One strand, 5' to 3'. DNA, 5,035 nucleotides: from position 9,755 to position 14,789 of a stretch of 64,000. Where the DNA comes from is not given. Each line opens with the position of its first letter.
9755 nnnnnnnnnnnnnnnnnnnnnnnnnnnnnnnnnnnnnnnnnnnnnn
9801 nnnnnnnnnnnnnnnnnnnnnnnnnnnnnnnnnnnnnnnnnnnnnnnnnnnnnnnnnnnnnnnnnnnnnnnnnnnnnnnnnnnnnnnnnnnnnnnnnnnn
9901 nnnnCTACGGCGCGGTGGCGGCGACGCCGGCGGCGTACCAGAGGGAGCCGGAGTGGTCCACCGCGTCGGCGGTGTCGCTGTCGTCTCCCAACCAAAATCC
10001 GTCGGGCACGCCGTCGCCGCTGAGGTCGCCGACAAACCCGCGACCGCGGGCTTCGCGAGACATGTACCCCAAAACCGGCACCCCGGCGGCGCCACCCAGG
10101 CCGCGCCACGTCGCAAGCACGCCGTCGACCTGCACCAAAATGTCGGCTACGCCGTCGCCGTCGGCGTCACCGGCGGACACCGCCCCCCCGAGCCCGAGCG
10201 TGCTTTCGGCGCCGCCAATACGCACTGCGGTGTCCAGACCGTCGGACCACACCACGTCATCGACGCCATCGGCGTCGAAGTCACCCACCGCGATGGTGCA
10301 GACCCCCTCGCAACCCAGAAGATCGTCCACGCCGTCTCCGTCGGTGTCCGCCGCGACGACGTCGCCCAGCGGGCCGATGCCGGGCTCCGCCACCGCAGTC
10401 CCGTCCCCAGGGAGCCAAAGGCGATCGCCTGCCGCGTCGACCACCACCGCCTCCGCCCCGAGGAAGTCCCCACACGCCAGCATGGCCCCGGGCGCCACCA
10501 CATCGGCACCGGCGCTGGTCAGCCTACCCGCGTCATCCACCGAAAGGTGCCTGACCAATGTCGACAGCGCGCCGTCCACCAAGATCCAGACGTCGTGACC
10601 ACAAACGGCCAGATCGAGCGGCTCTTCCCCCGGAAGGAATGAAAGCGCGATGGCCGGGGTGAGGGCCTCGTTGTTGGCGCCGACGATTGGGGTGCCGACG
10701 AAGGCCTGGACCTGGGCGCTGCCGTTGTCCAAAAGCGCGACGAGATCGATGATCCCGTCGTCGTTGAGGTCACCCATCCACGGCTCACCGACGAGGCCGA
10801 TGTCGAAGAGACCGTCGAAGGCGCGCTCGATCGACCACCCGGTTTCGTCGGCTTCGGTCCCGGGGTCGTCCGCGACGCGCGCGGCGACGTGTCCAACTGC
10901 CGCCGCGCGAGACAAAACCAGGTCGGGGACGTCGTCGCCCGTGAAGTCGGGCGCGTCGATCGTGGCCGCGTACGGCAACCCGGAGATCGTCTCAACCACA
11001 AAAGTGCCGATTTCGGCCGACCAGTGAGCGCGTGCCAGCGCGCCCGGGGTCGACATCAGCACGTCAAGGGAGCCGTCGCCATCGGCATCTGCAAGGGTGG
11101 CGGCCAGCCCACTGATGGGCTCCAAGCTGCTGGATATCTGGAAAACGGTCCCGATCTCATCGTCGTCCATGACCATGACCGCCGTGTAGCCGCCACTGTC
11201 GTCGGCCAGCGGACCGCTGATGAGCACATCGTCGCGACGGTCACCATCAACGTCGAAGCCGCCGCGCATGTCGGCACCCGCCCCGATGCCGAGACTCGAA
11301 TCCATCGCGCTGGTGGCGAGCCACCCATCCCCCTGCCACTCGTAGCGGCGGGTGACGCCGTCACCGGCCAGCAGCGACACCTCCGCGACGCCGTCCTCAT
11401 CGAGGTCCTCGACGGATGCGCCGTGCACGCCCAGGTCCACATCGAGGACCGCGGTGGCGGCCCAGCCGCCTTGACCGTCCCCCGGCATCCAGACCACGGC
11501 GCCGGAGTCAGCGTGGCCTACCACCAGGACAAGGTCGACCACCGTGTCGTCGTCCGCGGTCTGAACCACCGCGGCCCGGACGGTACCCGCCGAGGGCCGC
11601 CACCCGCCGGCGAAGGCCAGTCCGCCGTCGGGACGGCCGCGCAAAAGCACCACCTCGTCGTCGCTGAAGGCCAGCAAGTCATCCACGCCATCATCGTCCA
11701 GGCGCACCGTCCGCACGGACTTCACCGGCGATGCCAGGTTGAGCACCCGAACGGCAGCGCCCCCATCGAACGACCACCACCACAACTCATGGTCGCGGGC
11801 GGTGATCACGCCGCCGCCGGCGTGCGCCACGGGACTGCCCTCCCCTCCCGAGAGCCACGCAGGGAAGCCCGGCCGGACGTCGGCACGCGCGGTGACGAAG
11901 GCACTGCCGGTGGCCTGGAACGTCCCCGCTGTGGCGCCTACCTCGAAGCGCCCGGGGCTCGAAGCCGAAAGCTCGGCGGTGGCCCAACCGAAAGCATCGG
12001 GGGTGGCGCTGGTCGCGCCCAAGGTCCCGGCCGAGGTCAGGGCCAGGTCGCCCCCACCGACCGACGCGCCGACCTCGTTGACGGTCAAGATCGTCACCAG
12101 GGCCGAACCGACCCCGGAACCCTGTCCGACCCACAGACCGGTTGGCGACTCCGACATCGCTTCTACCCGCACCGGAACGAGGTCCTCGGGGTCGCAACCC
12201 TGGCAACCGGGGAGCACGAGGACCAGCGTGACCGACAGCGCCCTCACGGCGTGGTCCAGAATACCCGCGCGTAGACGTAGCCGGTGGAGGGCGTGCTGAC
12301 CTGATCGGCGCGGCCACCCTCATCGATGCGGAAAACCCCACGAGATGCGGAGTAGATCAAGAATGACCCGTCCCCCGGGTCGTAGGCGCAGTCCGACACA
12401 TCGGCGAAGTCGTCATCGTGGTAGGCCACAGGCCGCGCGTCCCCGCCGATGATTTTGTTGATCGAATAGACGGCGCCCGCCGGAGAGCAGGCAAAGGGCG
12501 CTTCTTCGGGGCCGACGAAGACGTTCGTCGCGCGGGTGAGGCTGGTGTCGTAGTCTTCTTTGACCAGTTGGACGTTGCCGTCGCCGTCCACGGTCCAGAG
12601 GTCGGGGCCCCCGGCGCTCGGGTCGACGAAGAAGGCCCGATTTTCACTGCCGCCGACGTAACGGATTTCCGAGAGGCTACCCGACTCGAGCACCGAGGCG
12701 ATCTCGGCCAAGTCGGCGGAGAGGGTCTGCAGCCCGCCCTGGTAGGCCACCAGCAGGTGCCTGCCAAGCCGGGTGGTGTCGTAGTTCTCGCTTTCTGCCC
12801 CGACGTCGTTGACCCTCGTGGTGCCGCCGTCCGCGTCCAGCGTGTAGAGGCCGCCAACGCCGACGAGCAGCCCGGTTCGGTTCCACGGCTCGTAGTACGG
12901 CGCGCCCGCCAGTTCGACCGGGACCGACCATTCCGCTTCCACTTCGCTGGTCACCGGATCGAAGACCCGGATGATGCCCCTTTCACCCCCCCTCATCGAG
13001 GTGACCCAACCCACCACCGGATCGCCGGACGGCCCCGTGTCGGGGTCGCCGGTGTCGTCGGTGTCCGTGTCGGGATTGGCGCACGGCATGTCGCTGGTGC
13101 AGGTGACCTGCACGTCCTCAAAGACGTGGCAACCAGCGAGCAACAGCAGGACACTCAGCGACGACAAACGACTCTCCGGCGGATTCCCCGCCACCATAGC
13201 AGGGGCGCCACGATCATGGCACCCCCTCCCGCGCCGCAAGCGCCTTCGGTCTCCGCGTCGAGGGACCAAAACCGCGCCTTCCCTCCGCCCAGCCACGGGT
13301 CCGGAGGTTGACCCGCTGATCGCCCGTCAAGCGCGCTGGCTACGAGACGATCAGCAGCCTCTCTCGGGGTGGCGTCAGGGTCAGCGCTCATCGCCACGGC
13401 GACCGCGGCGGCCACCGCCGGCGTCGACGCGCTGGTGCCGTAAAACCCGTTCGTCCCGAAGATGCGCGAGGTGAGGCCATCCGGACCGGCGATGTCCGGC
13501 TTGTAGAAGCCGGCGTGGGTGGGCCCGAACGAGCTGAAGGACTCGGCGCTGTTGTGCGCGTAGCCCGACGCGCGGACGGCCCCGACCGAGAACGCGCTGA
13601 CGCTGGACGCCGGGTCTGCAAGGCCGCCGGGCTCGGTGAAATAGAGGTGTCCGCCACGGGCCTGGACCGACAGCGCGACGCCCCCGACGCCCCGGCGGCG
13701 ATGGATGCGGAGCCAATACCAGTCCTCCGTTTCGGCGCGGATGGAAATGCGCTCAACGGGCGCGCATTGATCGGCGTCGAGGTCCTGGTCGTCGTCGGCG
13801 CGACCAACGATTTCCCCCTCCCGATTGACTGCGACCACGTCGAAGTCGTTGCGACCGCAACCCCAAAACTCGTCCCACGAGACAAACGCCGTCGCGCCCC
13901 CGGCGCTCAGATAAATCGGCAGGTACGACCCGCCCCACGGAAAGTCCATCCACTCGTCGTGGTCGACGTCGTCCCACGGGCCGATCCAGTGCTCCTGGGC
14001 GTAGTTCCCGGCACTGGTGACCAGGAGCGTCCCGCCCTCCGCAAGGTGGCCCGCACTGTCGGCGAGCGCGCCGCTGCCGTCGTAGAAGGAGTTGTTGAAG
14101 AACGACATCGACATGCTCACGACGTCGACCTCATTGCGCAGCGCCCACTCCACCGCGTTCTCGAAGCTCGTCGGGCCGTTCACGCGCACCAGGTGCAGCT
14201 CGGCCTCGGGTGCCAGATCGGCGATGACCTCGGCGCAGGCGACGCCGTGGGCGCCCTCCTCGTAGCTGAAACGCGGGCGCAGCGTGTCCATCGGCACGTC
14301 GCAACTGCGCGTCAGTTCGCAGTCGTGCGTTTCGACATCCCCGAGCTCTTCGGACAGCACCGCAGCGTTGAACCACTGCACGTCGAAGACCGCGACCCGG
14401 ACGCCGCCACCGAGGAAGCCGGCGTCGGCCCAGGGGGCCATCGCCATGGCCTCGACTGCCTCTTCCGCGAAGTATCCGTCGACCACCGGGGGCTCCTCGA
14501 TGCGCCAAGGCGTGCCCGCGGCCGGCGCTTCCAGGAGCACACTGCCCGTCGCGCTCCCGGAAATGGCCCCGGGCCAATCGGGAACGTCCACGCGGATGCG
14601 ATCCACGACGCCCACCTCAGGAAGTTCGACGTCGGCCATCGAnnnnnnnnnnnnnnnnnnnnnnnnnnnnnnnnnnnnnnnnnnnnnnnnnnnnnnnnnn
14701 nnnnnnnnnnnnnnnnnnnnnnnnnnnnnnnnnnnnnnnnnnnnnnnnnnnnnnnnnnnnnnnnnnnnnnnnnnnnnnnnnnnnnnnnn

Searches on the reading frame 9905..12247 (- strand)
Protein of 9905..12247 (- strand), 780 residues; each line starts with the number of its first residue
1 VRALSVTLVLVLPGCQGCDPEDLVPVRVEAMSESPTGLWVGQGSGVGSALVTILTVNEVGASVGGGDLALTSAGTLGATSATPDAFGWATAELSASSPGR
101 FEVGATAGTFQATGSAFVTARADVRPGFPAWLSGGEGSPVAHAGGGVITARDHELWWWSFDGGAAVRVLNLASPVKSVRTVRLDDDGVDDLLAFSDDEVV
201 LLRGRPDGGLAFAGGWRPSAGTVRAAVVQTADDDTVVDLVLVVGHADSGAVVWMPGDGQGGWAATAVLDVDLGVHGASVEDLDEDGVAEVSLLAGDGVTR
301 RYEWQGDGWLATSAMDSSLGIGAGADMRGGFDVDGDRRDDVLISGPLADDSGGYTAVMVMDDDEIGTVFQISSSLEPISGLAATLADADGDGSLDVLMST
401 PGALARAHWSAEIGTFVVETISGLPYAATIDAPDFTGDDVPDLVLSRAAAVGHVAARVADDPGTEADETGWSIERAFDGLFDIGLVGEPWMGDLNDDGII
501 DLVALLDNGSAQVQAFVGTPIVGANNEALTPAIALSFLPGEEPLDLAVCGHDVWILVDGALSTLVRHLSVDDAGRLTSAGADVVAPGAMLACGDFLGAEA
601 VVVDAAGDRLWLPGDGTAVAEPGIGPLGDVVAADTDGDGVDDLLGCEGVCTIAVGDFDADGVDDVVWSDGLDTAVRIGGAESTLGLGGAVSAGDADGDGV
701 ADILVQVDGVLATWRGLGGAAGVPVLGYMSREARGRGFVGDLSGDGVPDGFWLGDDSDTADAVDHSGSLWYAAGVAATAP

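Call 6: search_protein_families(library=pfam, proteins=[window:9905-12247:-])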
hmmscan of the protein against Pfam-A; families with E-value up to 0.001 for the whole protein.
window:9905-12247:- (780 aa): 1 family
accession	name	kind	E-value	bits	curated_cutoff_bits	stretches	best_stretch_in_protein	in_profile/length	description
PF13517.12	FG-GAP_3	-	2.6e-17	63.6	26.9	2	387-444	1-60/61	FG-GAP-like repeat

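Call 7: search_protein_families(library=ncbifam, proteins=[window:9905-12247:-])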
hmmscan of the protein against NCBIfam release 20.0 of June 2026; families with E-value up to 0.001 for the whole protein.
window:9905-12247:- (780 aa): 0 families

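Call 13: search_protein_families(library=padloc, proteins=[window:9905-12247:-], max_evalue=0.01)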
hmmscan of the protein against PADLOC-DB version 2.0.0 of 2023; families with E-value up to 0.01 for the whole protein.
window:9905-12247:- (780 aa): 0 families

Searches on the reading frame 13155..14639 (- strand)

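Call 6: search_protein_families(library=pfam, proteins=[window:13155-14639:-])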
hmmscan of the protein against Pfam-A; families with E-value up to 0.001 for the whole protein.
window:13155-14639:- (494 aa): 1 family
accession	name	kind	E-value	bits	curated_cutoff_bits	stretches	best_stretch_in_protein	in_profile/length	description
PF00082.27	Peptidase_S8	-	8.1e-22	78.3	21.8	2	339-439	163-276/288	Subtilase family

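Call 7: search_protein_families(library=ncbifam, proteins=[window:13155-14639:-])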
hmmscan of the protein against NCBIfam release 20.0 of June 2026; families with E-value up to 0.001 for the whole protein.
window:13155-14639:- (494 aa): 2 families
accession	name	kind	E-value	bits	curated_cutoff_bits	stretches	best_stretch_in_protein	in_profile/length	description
TIGR03921.1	T7SS_mycosin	equivalog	8.3e-08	31.7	278.75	1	385-453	213-277/353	type VII secretion-associated serine protease mycosin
NF049966.1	QH_SP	equivalog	1.1e-06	28.2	165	1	128-211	39-123/219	subtilisin-like serine protease QhpE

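Call 13: search_protein_families(library=padloc, proteins=[window:13155-14639:-], max_evalue=0.01)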
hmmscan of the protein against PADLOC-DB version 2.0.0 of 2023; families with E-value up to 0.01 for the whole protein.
window:13155-14639:- (494 aa): 2 families
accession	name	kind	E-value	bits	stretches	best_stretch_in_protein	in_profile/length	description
PDLC03014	subtilase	-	3e-08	31.6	1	336-442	285-381/391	-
PDLC02199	IetS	-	0.00026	17.3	1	337-392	486-544/826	-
